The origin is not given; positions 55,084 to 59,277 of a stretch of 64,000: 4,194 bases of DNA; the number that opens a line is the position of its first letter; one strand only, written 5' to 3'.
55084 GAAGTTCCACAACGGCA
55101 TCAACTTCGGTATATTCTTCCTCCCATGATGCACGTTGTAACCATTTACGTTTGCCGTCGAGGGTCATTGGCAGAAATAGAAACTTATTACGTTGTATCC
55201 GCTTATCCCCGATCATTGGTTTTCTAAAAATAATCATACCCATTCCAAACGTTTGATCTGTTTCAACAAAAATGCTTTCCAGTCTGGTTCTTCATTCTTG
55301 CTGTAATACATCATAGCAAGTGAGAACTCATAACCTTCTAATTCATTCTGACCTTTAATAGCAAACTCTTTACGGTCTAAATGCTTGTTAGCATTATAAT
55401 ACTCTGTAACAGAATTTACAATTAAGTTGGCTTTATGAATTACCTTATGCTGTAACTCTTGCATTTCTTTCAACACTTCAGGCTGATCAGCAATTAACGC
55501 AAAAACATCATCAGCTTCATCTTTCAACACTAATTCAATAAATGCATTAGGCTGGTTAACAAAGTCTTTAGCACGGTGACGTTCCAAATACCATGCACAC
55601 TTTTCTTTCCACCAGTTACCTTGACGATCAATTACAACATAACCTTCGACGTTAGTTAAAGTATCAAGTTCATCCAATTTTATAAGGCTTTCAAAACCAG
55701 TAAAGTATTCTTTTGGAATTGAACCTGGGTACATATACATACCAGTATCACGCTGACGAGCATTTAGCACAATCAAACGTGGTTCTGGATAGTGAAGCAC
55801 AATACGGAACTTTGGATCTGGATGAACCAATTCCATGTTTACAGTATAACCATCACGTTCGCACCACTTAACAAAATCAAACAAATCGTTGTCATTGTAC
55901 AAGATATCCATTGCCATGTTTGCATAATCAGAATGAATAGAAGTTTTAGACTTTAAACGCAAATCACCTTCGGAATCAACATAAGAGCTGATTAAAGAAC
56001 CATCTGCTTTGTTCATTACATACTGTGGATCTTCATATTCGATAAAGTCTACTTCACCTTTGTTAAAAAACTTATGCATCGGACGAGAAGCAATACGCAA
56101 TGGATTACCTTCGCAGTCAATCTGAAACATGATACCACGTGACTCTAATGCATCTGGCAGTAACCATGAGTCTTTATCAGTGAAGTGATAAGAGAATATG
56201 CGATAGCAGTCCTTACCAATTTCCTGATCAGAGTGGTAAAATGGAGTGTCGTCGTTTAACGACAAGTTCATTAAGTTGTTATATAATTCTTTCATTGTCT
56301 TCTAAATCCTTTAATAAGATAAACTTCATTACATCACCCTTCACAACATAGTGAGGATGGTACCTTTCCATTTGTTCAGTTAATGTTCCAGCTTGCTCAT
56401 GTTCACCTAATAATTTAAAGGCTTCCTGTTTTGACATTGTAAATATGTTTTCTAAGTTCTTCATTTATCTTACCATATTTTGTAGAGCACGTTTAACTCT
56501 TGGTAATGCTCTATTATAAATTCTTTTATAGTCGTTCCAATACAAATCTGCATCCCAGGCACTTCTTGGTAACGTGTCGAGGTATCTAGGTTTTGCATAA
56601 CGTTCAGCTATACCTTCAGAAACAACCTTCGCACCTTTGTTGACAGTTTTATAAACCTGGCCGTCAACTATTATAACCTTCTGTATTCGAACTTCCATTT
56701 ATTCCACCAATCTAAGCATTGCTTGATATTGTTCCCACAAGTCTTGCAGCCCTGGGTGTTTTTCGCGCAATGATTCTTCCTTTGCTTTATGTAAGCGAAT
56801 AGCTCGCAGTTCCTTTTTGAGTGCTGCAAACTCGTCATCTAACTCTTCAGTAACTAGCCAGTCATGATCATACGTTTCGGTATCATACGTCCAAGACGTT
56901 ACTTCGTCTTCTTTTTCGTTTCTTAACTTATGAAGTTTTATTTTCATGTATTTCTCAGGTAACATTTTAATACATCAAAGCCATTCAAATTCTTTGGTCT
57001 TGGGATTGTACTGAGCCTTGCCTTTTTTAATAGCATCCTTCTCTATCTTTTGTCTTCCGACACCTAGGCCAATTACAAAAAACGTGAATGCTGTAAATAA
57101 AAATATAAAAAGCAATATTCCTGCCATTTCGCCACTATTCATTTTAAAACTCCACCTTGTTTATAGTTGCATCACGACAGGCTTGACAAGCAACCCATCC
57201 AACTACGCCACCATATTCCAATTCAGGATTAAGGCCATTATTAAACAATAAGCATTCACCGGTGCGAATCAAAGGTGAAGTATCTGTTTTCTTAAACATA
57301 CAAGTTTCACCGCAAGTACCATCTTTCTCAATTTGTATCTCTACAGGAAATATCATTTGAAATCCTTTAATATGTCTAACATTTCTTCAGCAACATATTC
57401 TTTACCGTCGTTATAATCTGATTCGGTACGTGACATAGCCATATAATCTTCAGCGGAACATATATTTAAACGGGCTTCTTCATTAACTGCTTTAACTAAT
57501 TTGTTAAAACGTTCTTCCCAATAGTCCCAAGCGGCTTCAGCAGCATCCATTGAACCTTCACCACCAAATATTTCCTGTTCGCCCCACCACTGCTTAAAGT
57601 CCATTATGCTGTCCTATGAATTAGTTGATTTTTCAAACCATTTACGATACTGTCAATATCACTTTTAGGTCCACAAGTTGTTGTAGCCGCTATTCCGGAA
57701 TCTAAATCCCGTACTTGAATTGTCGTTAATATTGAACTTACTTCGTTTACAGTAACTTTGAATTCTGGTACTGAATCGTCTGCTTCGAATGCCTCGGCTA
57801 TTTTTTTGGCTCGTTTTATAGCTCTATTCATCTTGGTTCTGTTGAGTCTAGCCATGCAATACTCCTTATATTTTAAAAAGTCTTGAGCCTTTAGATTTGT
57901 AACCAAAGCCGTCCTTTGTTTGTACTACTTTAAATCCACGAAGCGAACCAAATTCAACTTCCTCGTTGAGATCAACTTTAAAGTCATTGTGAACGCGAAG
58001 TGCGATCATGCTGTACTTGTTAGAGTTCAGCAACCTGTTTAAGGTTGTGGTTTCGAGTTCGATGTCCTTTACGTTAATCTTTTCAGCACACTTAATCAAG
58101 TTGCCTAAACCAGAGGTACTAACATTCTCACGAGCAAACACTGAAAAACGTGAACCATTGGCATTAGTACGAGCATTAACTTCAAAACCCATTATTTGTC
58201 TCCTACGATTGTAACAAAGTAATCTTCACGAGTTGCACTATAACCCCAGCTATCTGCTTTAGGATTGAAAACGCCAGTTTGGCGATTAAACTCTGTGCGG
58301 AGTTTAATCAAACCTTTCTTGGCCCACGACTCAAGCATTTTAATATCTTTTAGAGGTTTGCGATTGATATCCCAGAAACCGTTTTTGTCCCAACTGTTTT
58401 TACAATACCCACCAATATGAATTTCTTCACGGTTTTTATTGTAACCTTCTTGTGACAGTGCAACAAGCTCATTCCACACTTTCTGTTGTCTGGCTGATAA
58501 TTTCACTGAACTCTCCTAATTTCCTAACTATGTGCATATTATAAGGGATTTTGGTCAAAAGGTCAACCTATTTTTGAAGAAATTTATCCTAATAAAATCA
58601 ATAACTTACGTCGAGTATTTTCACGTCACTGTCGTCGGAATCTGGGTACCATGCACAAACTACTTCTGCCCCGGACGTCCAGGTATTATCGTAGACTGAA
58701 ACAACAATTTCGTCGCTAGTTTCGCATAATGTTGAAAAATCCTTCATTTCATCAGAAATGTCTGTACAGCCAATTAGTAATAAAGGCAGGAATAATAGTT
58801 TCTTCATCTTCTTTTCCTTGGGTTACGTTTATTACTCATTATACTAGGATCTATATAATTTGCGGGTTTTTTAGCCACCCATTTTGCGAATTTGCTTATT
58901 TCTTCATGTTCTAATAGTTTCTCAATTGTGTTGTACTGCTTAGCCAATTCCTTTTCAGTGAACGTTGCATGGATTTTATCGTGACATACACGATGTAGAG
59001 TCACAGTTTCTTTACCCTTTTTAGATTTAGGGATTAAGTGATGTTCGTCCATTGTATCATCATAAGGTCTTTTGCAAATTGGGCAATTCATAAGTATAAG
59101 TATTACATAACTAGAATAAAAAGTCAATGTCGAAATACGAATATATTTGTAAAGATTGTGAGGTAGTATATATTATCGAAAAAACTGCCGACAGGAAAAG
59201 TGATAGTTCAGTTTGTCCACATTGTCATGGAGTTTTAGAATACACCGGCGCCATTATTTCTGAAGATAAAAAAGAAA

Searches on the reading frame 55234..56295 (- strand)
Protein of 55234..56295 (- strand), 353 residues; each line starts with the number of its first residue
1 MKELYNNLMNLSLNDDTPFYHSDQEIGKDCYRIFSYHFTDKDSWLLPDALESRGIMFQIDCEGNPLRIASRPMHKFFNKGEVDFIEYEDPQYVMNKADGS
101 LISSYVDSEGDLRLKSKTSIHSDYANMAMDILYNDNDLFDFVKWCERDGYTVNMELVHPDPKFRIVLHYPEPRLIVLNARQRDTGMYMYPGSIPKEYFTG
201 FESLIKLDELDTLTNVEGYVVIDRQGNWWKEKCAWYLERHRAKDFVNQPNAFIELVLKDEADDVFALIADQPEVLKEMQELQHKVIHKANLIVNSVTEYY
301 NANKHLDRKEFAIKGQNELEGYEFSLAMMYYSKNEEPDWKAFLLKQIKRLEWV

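Call 9: search_protein_families(library=phrogs, proteins=[window:55234-56295:-])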
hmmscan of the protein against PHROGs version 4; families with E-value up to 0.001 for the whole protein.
window:55234-56295:- (353 aa): 2 families
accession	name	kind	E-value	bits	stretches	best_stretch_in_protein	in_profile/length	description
phrog_562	-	tail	1.2e-90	305.2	1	1-348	3-361/377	RNA ligase and tail fiber protein attachment catalyst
phrog_8238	-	DNA, RNA and nucleotide metabolism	9.1e-05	21.7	0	50-238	456-672/737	RNA ligase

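Call 52: find_related_loci(query=window:55234-56295:-, collection=viral_contigs, flank=10000)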
Query window:55234-56295:- (353 aa) in viral_contigs; peptide patterns used: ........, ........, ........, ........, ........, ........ (x = any residue, [..] = any of these).
3 stretches matched a pattern; 1 encode a relative of the query (tblastn E <= 1e-3); 1 distinct loci.
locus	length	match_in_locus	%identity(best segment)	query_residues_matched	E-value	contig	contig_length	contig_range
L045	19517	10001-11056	71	1-352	3e-170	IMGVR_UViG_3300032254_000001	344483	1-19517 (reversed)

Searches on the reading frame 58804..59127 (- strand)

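Call 35: search_protein_families(library=pfam, proteins=[window:58804-59127:-], max_evalue=0.01)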
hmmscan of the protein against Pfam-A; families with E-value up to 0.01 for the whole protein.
window:58804-59127:- (107 aa): 2 families
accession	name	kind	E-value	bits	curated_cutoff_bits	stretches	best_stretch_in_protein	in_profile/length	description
PF01844.29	HNH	-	7.9e-05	23.2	21.4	1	15-54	1-46/47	HNH endonuclease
PF14279.12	HNH_5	-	0.0012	19.1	27.5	1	15-58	1-49/56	HNH endonuclease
